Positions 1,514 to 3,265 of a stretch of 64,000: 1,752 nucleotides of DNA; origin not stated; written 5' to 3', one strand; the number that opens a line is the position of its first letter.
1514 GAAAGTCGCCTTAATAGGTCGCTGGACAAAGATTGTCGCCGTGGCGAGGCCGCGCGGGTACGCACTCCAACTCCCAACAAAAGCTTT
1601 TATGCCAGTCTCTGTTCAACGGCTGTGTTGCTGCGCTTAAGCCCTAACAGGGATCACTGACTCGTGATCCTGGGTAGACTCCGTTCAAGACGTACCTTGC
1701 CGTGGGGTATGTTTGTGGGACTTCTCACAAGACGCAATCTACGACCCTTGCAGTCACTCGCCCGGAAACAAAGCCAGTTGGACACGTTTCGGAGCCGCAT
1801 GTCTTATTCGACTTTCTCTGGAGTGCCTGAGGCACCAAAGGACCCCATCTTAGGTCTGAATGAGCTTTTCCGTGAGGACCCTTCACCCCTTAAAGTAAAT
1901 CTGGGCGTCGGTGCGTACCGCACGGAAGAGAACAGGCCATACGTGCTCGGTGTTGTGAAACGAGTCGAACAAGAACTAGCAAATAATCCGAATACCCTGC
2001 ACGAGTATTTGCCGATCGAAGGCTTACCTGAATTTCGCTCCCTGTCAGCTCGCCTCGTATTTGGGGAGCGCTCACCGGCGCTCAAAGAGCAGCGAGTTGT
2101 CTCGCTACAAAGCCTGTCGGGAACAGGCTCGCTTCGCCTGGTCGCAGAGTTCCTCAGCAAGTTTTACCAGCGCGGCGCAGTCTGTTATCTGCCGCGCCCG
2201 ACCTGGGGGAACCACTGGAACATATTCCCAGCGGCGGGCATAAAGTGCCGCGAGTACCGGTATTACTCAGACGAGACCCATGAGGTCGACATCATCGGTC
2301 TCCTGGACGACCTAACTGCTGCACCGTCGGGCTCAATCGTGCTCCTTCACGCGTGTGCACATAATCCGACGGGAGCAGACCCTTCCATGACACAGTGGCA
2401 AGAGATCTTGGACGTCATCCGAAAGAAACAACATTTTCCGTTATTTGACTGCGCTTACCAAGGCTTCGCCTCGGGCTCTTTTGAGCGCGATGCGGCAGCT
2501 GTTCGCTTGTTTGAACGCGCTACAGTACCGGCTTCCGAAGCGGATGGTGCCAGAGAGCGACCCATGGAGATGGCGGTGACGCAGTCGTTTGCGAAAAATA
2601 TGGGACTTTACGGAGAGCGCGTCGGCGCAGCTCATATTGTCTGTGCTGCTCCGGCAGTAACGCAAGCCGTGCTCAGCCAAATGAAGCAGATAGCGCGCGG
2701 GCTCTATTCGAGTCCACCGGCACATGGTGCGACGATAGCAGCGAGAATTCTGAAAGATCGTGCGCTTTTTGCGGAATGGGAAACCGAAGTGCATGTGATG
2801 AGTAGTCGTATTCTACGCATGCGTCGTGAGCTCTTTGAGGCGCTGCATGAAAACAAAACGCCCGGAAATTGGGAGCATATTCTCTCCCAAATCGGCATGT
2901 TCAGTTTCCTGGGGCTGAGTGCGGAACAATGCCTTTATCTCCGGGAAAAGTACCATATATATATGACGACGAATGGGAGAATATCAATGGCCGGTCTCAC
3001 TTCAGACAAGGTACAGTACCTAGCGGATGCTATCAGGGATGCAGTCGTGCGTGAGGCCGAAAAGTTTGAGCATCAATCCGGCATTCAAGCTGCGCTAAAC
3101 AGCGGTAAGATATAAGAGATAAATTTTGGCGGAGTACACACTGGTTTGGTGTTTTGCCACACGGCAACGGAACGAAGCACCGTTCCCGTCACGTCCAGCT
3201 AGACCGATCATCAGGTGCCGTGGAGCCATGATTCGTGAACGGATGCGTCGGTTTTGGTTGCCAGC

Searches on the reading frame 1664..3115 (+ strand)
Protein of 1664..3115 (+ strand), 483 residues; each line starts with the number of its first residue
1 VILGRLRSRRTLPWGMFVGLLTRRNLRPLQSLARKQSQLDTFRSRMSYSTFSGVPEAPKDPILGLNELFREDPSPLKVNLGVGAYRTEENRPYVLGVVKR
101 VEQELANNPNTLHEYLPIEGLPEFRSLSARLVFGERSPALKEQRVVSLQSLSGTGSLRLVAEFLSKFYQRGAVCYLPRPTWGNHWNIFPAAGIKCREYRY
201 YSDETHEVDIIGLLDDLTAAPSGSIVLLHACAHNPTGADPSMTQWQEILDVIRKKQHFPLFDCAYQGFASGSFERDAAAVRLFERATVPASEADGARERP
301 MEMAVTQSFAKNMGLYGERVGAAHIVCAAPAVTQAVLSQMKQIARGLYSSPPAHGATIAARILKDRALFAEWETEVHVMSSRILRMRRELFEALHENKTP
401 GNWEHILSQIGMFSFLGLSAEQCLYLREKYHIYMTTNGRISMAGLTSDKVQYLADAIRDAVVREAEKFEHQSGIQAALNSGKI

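Call 8: search_protein_families(library=pfam, proteins=[window:1664-3115:+])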
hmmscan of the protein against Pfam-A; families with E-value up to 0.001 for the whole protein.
window:1664-3115:+ (483 aa): 1 family
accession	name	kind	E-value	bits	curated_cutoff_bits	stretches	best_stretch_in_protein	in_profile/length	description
PF00155.27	Aminotran_1_2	-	5.6e-87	292.7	19.7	1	77-457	3-361/361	Aminotransferase class I and II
